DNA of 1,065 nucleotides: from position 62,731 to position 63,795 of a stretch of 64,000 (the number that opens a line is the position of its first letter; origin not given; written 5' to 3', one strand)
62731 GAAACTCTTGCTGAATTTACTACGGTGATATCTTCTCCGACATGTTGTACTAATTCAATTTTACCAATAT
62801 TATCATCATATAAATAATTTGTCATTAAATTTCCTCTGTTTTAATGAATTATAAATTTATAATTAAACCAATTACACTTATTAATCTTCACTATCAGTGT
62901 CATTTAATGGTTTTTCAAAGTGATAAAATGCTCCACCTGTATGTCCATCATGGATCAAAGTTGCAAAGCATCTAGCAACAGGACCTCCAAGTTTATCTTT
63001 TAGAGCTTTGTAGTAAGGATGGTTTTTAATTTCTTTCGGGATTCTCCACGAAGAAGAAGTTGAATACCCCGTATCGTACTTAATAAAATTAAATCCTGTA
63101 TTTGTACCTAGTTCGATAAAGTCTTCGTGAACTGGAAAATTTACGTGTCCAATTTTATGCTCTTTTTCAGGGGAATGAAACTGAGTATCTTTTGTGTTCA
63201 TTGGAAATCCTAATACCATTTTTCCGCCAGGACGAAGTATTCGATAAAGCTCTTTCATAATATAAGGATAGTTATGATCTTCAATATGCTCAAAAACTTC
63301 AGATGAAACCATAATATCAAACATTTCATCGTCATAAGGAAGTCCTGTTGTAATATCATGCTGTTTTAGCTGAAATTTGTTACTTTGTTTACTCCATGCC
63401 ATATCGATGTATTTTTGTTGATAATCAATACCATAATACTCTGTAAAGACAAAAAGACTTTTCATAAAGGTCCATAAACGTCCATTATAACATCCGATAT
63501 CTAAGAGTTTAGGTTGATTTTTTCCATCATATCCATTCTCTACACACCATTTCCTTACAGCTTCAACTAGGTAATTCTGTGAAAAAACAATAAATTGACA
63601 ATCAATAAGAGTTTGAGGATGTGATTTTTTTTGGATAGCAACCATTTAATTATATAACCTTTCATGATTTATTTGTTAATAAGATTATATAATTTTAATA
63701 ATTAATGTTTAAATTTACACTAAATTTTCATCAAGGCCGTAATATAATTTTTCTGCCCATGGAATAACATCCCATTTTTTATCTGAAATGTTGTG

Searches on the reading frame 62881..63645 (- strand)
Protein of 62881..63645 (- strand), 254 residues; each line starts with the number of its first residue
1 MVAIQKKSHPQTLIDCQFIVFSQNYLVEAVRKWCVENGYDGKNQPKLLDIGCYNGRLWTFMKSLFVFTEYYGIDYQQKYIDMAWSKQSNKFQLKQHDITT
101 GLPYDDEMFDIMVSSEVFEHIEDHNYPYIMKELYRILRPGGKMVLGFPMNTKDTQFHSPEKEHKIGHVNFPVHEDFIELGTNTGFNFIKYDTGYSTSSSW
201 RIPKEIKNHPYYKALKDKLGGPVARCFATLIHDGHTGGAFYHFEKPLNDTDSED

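Call 34: find_encoding_contigs(protein=window:62881-63645:-, flank=10000, max_places=4)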
Protein window:62881-63645:- (254 aa): 3 contigs read that carry it; 3 places shown.
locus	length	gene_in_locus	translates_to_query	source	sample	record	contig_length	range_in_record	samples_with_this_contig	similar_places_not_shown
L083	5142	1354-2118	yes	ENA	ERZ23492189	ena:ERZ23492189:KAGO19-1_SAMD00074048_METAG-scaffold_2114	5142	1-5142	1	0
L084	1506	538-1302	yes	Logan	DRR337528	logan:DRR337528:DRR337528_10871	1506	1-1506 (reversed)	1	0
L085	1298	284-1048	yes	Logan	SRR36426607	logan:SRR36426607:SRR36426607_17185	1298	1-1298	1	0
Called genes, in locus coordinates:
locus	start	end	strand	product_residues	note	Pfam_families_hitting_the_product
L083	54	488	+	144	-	-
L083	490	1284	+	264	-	PF01510:Amidase_2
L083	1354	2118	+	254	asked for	PF13489:Methyltransf_23, PF02353:CMAS (weak), PF08241:Methyltransf_11, PF08242:Methyltransf_12, PF13649:Methyltransf_25, PF13847:Methyltransf_31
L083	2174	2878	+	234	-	PF02511:Thy1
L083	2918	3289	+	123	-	-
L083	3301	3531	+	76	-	-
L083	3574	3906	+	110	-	-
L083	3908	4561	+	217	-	-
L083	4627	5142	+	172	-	?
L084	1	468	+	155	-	?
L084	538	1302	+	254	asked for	PF13489:Methyltransf_23, PF02353:CMAS (weak), PF08241:Methyltransf_11, PF08242:Methyltransf_12, PF13649:Methyltransf_25, PF13847:Methyltransf_31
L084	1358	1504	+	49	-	?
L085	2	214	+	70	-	?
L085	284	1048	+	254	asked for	PF13489:Methyltransf_23, PF02353:CMAS (weak), PF08241:Methyltransf_11, PF08242:Methyltransf_12, PF13649:Methyltransf_25, PF13847:Methyltransf_31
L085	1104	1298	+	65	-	?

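Call 38: find_related_loci(query=window:62881-63645:-, collection=viral_contigs, flank=10000)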
Query window:62881-63645:- (254 aa) in viral_contigs; peptide patterns used: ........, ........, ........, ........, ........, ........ (x = any residue, [..] = any of these).
13 stretches matched a pattern; 2 encode a relative of the query (tblastn E <= 1e-3); 2 distinct loci.
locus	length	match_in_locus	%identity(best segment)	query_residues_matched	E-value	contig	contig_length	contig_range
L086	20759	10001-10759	94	1-253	2e-168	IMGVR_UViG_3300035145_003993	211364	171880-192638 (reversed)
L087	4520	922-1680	85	1-252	1e-154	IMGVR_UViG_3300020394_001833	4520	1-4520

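Call 44: find_related_loci(query=L086:891-2267:+, collection=viral_contigs, flank=10000)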
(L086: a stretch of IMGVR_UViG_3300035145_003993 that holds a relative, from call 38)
Query L086:891-2267:+ (458 aa) in viral_contigs; peptide patterns used: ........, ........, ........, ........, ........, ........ (x = any residue, [..] = any of these).
114 stretches matched a pattern; 113 encode a relative of the query (tblastn E <= 1e-3); the best 80 are kept; 80 distinct loci.
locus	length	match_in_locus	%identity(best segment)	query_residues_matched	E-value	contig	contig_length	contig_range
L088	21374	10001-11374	100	1-458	0e+0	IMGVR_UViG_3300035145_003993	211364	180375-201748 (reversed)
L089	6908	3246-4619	94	1-458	0e+0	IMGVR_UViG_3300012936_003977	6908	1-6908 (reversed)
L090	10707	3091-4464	94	1-458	0e+0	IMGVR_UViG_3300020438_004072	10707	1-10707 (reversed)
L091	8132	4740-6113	94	1-458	0e+0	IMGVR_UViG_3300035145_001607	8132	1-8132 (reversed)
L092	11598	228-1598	94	1-458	0e+0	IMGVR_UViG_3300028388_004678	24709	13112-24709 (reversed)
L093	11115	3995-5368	94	1-458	0e+0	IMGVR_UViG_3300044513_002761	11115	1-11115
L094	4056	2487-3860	94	1-458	0e+0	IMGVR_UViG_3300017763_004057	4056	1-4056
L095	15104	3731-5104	93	1-458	0e+0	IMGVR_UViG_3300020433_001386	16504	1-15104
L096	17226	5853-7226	93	1-458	0e+0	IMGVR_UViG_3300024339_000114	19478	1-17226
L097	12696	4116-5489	93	1-458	0e+0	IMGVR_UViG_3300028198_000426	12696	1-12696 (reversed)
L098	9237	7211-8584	93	1-458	0e+0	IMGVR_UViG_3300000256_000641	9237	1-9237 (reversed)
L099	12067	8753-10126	93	1-458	0e+0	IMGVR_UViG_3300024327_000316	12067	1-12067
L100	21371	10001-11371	93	1-457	0e+0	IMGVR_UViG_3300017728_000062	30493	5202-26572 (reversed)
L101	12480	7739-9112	92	1-458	0e+0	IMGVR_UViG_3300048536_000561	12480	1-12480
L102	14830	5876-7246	91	1-457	0e+0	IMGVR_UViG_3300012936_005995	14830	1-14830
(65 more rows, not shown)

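Call 47: search_protein_families(library=phrogs, max_evalue=0.001, proteins=[L088:22-2070:+, L088:2079-4613:+, L088:4662-5711:+, L088:5988-6593:+, L088:6964-7749:+, L088:7810-9027:+, L086:7074-7679:+, L086:7713-8699:+, L086:8711-9133:+, L088:9033-10001:+])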
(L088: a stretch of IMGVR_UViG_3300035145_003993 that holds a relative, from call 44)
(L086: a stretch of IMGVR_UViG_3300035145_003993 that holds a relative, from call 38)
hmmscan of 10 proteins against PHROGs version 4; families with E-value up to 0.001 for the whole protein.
L088:22-2070:+ (682 aa): 0 families

L088:2079-4613:+ (844 aa): 11 families
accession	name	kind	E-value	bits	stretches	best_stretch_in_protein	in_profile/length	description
phrog_669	-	lysis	2.7e-24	85.7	1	507-789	819-1110/1946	endolysin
phrog_2013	-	tail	3.7e-20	73.2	1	506-702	353-568/657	lytic tail protein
phrog_14342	-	tail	2e-19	71.3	1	606-736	143-271/272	lytic tail fiber protein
phrog_13449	-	other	1.8e-18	68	1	603-700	6-102/269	transglycosylase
phrog_342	-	head and packaging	4.9e-15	55.6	1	598-735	9-141/1235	internal virion protein with endolysin domain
phrog_28504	-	tail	2.2e-13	50.9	1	616-706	245-336/597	lytic tail fiber protein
phrog_2533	-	unknown function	9.4e-10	38.2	1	501-702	647-845/1130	-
phrog_12507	-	other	5.5e-09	37.3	1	606-714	12-122/260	transglycosylase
phrog_21143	-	tail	1.8e-08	34.2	1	605-705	5-106/576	lytic tail fiber protein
phrog_32437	-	unknown function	1.6e-06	29.2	1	612-704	80-177/205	-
phrog_28014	-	unknown function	3.3e-05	24.7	1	620-703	50-135/224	-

L088:4662-5711:+ (349 aa): 3 families
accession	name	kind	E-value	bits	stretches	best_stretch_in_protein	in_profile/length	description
phrog_17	-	DNA, RNA and nucleotide metabolism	1.6e-10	40.6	1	124-327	971-1210/1445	DNA polymerase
phrog_2573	-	DNA, RNA and nucleotide metabolism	1.5e-06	28.6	0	266-322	179-238/336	DNA polymerase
phrog_15971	-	DNA, RNA and nucleotide metabolism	5e-05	23.6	1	115-324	125-344/376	DNA polymerase I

L088:5988-6593:+ (201 aa): 0 families

L088:6964-7749:+ (261 aa): 2 families
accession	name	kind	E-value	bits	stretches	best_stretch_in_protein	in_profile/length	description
phrog_1192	-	DNA, RNA and nucleotide metabolism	1e-20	75.5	1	4-230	4-248/326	single strand DNA binding protein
phrog_224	-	DNA, RNA and nucleotide metabolism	1.2e-12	49.3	1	4-239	13-271/318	single strand DNA binding protein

L088:7810-9027:+ (405 aa): 5 families
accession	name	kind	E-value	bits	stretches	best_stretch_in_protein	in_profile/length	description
phrog_97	-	other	3e-71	242.1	2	1-252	1-255/506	UvsX-like recombinase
phrog_8337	-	DNA, RNA and nucleotide metabolism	3.6e-33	116.1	1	5-253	5-246/273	DNA repair protein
phrog_9666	-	unknown function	8e-33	114.6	2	91-293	489-710/779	-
phrog_19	-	DNA, RNA and nucleotide metabolism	6e-05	23.1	1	49-114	331-392/621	DnaB-like replicative helicase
phrog_239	-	DNA, RNA and nucleotide metabolism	0.00024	21.1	1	67-133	350-417/801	DNA primase/helicase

L086:7074-7679:+ (201 aa): 10 families
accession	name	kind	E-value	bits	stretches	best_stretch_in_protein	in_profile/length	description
phrog_94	-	head and packaging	1.2e-19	72.2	1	48-182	116-246/622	head maturation protease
phrog_2976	-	head and packaging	5e-16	60.4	1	33-183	37-179/394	head maturation protease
phrog_1684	-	head and packaging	1.2e-13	52.2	1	45-179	68-196/284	head maturation protease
phrog_133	-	head and packaging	1.2e-11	45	1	39-185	37-178/668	head maturation protease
phrog_1827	-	other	9.2e-10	39.2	1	36-147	38-148/202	ATP-dependent protease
phrog_53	-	head and packaging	1.1e-06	29.1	1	42-120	110-195/583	head maturation protease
phrog_3348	-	unknown function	1.7e-05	25.3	1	49-185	67-197/386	-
phrog_26628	-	head and packaging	5.8e-05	23.6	1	25-137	42-153/290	head maturation protease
phrog_5410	-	other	9.7e-05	22.7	1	26-147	33-152/323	ATP-dependent protease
phrog_11747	-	unknown function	0.00032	21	1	33-101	45-115/290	-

L086:7713-8699:+ (328 aa): 0 families

L086:8711-9133:+ (140 aa): 0 families

L088:9033-10001:+ (322 aa): 2 families
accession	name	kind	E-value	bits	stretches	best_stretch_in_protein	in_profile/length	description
phrog_107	-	DNA, RNA and nucleotide metabolism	5.1e-31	109.4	1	6-305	121-401/542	exonuclease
phrog_32545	-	unknown function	3.3e-06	27.9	1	23-160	18-149/186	-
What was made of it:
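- On Straboviridae-like (T4-related) myoviruses: UvsX (phrog_97, 3e-71) and an SSB (call 47).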

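Call 48: find_related_loci(query=L088:22-2070:+, collection=viral_contigs, flank=10000)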
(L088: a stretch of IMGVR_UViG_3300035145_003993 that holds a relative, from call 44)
Query L088:22-2070:+ (682 aa) in viral_contigs; peptide patterns used: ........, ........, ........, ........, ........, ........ (x = any residue, [..] = any of these).
21 stretches matched a pattern; 1 encode a relative of the query (tblastn E <= 1e-3); 1 distinct loci.
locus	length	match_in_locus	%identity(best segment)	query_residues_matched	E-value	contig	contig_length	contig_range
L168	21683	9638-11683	100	1-682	0e+0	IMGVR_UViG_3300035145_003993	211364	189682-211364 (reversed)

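Call 50: find_related_loci(query=L168:840-1679:+, collection=viral_contigs, flank=10000)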
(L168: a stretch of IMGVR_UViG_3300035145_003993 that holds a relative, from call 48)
Query L168:840-1679:+ (279 aa) in viral_contigs; peptide patterns used: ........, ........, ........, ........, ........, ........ (x = any residue, [..] = any of these).
8 stretches matched a pattern; 7 encode a relative of the query (tblastn E <= 1e-3); 7 distinct loci.
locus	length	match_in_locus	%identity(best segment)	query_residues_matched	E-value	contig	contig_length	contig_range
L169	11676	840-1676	100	1-279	0e+0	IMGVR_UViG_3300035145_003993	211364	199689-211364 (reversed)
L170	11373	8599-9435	82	1-279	1e-161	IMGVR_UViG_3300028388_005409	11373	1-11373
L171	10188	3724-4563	75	1-279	4e-147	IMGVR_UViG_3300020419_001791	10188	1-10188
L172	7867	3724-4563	75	1-279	1e-144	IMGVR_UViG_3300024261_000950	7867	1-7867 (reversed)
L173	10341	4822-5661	75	1-279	3e-144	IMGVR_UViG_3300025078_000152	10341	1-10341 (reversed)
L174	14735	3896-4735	73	1-279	2e-142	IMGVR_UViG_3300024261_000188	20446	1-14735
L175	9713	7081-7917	74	1-279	3e-142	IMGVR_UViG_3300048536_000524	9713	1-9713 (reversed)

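Call 52: find_related_loci(query=L170:546-4754:+, collection=viral_contigs, flank=10000)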
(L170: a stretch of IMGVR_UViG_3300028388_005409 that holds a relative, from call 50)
Query L170:546-4754:+ (1402 aa) in viral_contigs; peptide patterns used: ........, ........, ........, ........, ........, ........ (x = any residue, [..] = any of these).
22 stretches matched a pattern; 8 encode a relative of the query (tblastn E <= 1e-3); 8 distinct loci.
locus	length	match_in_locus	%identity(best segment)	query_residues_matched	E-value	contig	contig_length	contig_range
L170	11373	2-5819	100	1-1402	0e+0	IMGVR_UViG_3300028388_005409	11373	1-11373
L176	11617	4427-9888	83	1-1400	0e+0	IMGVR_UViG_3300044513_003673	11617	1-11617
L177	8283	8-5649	81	33-1402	0e+0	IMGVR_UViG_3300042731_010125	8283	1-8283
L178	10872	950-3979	41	6-1401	1e-166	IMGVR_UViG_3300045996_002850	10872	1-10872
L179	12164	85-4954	38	6-1401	6e-162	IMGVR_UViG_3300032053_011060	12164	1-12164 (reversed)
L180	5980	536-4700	39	7-1400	3e-162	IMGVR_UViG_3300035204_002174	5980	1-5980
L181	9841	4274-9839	31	7-1400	2e-100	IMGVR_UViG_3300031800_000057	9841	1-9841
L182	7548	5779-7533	28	769-1365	3e-30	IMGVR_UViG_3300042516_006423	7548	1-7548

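Call 54: find_related_loci(query=L176:546-1202:+, collection=viral_contigs, flank=10000)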
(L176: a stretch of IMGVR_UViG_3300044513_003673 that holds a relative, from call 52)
Query L176:546-1202:+ (218 aa) in viral_contigs; peptide patterns used: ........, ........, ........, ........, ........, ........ (x = any residue, [..] = any of these).
43 stretches matched a pattern; 43 encode a relative of the query (tblastn E <= 1e-3); 43 distinct loci.
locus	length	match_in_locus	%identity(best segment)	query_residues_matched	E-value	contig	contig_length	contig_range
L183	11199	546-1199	100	1-218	2e-147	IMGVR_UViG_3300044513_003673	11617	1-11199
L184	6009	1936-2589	95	1-218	4e-143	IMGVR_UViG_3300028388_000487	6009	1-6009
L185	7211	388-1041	90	1-218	2e-136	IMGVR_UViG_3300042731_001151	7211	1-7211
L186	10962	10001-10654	90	1-218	2e-136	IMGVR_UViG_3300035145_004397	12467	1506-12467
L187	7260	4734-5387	86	1-218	1e-127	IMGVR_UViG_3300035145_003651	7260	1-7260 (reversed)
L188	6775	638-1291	83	1-218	9e-127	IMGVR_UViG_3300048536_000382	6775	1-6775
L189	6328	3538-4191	81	1-218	4e-124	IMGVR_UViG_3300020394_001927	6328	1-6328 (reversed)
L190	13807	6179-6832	80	1-218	8e-123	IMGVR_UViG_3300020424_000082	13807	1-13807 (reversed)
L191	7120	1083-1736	79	1-218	2e-121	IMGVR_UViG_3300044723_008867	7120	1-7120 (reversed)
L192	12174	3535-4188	77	1-218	8e-119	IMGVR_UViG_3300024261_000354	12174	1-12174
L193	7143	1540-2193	77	1-218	7e-119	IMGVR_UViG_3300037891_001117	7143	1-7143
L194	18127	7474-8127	75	1-218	1e-118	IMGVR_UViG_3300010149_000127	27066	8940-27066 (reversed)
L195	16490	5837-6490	75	1-218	1e-118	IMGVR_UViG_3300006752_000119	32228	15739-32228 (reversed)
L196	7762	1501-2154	75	1-218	1e-118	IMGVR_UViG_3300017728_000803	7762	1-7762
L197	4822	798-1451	76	1-218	7e-119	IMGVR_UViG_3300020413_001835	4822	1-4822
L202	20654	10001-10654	79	1-218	3e-117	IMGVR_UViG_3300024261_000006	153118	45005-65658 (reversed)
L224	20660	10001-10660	46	1-218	4e-62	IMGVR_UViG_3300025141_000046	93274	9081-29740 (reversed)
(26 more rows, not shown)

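Call 57: search_protein_families(library=pfam, max_evalue=0.01, proteins=[L086:7074-7679:+, L224:1515-2156:+, L224:2149-2571:+, L224:4228-5706:+, L224:5754-7745:+, L224:988-1542:+, L224:124-681:+, L186:8425-9996:+, L186:2870-3967:+, L202:7033-8412:+])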
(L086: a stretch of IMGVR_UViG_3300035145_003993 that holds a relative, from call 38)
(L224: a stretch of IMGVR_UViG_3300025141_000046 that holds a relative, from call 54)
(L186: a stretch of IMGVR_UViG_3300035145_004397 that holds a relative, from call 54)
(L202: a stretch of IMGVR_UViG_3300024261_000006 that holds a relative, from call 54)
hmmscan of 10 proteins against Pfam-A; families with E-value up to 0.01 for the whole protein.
L086:7074-7679:+ (201 aa): 3 families
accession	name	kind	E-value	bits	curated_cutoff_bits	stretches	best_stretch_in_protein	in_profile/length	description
PF00574.28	CLP_protease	-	2.5e-23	83.3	20.2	1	19-184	15-177/182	Clp protease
PF25145.1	NfeD1b_N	-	6.3e-06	26.3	40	1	23-101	4-83/189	NfeD1b, N-terminal domain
PF01972.22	SDH_protease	-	0.0062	16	31.3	1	48-130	90-170/286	ClpP-like SDH-type serine proteinase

L224:1515-2156:+ (213 aa): 1 family
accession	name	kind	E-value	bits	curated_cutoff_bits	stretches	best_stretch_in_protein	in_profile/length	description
PF03420.18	Peptidase_S77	-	6.7e-24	84.9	27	1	37-178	40-188/198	Prohead core protein serine protease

L224:2149-2571:+ (140 aa): 0 families

L224:4228-5706:+ (492 aa): 0 families

L224:5754-7745:+ (663 aa): 1 family
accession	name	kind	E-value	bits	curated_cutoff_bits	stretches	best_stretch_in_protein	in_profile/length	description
PF07068.17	Gp23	-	4.4e-77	260.5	24.4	2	382-654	109-356/376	Major capsid protein Gp23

L224:988-1542:+ (184 aa): 0 families

L224:124-681:+ (185 aa): 0 families

L186:8425-9996:+ (523 aa): 0 families

L186:2870-3967:+ (365 aa): 0 families

L202:7033-8412:+ (459 aa): 1 family
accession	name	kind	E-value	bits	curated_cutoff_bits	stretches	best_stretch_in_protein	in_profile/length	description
PF20442.3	BrxL_N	-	0.0028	18.1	28.2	0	4-43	19-58/132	BREX system Lon protease-like protein BrxL N-terminal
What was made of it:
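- It is found in L224 (7e-24) with a gp23 capsid protein (call 57). A ClpP-family protease gene lies next to two leader genes just beyond the window (calls 47, 57). The ClpP-family gene next to leader genes (calls 47, 57).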

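Call 60: find_related_loci(query=A1, collection=viral_contigs, flank=10000)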
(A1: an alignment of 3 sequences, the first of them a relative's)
Query A1 (213 aa) in viral_contigs; peptide patterns used: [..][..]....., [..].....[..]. (x = any residue, [..] = any of these).
600 stretches matched a pattern (row limit reached: there are more); 504 encode a relative of the query (tblastn E <= 1e-3); the best 80 are kept; 80 distinct loci.
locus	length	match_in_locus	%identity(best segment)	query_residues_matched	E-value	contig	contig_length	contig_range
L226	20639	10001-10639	100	1-213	5e-144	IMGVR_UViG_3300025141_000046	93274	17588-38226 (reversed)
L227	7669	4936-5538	77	10-210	5e-107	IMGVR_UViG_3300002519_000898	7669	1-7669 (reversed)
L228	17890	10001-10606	75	9-210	9e-106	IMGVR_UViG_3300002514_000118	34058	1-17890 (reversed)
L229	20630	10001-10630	71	1-210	8e-104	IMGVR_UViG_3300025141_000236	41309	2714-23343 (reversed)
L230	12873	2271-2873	73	10-210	4e-101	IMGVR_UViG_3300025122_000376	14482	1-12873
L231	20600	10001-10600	74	14-213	4e-101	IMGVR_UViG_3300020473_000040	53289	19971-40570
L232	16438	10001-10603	73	10-210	1e-100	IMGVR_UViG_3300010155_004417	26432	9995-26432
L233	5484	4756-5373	70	6-211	9e-99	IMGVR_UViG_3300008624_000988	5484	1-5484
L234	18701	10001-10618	70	6-211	1e-98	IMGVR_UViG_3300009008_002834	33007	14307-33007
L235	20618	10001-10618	70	6-211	1e-98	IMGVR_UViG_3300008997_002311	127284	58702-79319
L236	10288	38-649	71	9-211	3e-98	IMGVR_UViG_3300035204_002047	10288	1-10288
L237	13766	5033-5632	69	14-213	2e-96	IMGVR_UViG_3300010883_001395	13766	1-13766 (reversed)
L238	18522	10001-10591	71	15-211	1e-96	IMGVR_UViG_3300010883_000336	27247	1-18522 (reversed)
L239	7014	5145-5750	71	10-213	4e-96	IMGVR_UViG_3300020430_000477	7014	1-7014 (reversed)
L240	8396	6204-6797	70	14-211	6e-96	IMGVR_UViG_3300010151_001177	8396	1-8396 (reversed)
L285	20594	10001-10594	65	14-211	9e-91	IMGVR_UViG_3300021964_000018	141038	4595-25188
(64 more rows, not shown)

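Call 72: search_dna_similar(query=L285:10597-11058:+, collection=phages, mode=protein, max_rows=25, max_evalue=0.01)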
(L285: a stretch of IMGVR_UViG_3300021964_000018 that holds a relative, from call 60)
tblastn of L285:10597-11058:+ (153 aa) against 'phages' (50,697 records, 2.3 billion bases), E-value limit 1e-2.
Records with a match: 3; places in all: 3; records where one place covers at least 80% of the query: 0.
Best place of each record, by identity: <60% 3.
By first word of the organism name: Arthrobacter 3.
By host as written in the record: Arthrobacter globiformis NRRL B-2979 2; Arthrobacter globiformis B-2979 1.
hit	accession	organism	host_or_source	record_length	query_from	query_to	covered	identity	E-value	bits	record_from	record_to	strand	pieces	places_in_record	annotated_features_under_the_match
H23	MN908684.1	Arthrobacter phage Shoya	Arthrobacter globiformis NRRL B-2979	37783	58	146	58%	31.3%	6e-3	41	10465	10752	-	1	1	15: tape measure protein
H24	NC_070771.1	Arthrobacter phage Shoya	Arthrobacter globiformis NRRL B-2979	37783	58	146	58%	31.3%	6e-3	41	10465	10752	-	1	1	15: tail length tape measure protein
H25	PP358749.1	Arthrobacter phage BrayBeast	Arthrobacter globiformis B-2979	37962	58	146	58%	31.3%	8e-3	41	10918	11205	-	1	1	16: tape measure protein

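Call 73: search_dna_similar(query=L224:5754-7745:+, collection=phages, mode=protein, max_rows=15, max_evalue=0.00001)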
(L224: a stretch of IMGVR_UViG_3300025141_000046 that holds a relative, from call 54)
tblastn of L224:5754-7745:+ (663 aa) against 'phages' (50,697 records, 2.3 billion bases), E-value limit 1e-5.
Records with a match: 2591; places in all: 2669; records where one place covers at least 80% of the query: 0.
Best place of each record, by identity: <60% 2591.
By first word of the organism name: Escherichia 671; Synechococcus 389; Klebsiella 331; Salmonella 203; Vibrio 136; Shigella 89; Aeromonas 86; Acinetobacter 71; Cyanophage 61; Enterobacter 58; and 61 more.
By host as written in the record: - 460; Escherichia coli 282; Klebsiella pneumoniae 115; Synechococcus 107; Escherichia coli O157:H7 39; Synechococcus sp. 38; Salmonella enterica 29; Aeromonas salmonicida 28; and 574 more.
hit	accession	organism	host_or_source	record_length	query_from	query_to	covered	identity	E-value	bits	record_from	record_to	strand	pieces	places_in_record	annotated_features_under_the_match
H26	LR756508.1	uncultured phage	metagenomic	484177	3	657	62%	47.8%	3e-75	363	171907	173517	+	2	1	record has no annotation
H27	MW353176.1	Flavobacterium phage vB_FspM_immuto_3-5A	Flavobacterium sp. LMO8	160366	7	663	58%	47.1%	5e-72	354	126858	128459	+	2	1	major capsid protein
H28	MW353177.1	Flavobacterium phage vB_FspM_immuto_13-6C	Flavobacterium sp. LMO8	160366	7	663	58%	47.1%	5e-72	354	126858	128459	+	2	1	major capsid protein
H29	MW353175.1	Flavobacterium phage vB_FspM_immuto_2-6A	Flavobacterium sp. LMO8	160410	7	663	58%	47.1%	5e-72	354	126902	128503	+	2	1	major capsid protein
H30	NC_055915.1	Flavobacterium phage vB_FspM_immuto_2-6A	Flavobacterium sp. LMO8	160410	7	663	58%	47.1%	5e-72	354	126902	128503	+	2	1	major capsid protein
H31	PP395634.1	Microcystis phage Mel-JY01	Microcystis elabens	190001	28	657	64%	42.3%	3e-70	333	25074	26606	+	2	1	capsid protein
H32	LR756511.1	uncultured phage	metagenomic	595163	28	660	61%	37.7%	2e-57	278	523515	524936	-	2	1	record has no annotation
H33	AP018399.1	Xanthomonas phage XacN1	Xanthomonas citri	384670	26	663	64%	34.0%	5e-29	204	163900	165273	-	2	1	major capsid protein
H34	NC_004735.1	Rhodothermus phage RM378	Rhodothermus marinus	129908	26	657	53%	39.4%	5e-40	233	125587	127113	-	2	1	similar to major head protein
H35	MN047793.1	Xanthomonas phage Xoo-sp13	Xanthomonas oryzae pv. oryzae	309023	18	663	65%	31.0%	9e-31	197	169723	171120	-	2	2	major capsid protein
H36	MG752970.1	Ralstonia phage RsoM2USA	Ralstonia solanacearum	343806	26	663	53%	35.1%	8e-29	186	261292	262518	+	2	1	hypothetical protein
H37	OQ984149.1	Phage C48C1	-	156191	301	662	55%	32.5%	2e-33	143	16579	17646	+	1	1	major head protein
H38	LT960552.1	Yersinia phage fHe-Yen9-03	-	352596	23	660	54%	31.6%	4e-23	172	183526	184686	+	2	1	g253: Phage major capsid protein of Caudovirales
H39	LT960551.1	Yersinia phage fHe-Yen9-04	-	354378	23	660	54%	31.6%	4e-23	172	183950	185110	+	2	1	g250: Phage major capsid protein of Caudovirales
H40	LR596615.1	Yersinia phage fHe-Yen9-04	-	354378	23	660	54%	31.6%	4e-23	172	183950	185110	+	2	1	g250: Phage major capsid protein of Caudovirales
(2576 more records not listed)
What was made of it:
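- The closest cultured phage is Flavobacterium phage immuto, whose capsid protein is 47% identical to that of the related contig L224 (call 73).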

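Call 74: get_annotated_region(hit=H30, flank=9000)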
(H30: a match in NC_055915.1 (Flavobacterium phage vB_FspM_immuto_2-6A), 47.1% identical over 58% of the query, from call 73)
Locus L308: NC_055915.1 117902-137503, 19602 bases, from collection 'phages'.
description: Flavobacterium phage vB_FspM_immuto_2-6A, complete genome.
organism: Flavobacterium phage vB_FspM_immuto_2-6A (NCBI taxid 2801477)
taxonomy: Viruses; Duplodnaviria; Heunggongvirae; Uroviricota; Caudoviricetes; Immutovirus; Immutovirus immuto
host: Flavobacterium sp. LMO8; source: Baltic Sea mesocosm; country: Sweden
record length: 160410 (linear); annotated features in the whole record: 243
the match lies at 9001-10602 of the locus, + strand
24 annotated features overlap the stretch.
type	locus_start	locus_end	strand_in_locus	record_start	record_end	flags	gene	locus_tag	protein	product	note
CDS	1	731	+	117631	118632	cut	-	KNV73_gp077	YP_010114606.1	cob(I)alamin adenosyltransferase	Cob(I)alamin adenosyltransferase, PduO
CDS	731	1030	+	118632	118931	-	-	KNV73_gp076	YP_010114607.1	hypothetical protein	-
CDS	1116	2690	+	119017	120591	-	-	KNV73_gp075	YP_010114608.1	terminase large subunit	-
CDS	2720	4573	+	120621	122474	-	-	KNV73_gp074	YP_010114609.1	capsid assembly protein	Bacteriophage T4-like capsid assembly protein (Gp20)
CDS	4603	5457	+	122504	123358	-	-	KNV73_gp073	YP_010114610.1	hypothetical protein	-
CDS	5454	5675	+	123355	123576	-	-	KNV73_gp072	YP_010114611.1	hypothetical protein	-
CDS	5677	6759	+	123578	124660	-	-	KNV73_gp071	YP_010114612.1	hypothetical protein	-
CDS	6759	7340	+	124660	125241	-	-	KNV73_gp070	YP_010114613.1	prohead core protein serine protease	-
CDS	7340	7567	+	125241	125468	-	-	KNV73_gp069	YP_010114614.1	hypothetical protein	-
CDS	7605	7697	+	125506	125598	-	-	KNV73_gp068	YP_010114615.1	hypothetical protein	-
CDS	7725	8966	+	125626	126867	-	-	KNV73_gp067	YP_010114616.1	DNA polymerase phi-like protein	-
CDS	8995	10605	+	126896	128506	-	-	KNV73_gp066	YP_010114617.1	major capsid protein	Major capsid protein Gp23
CDS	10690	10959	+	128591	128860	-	-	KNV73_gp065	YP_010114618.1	tail fiber protein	-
CDS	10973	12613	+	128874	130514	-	-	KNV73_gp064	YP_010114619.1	hypothetical protein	-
CDS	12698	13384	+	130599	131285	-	-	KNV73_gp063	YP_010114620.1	PhoH-like phosphate starvation-inducible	Phosphate starvation-inducible protein, PhoH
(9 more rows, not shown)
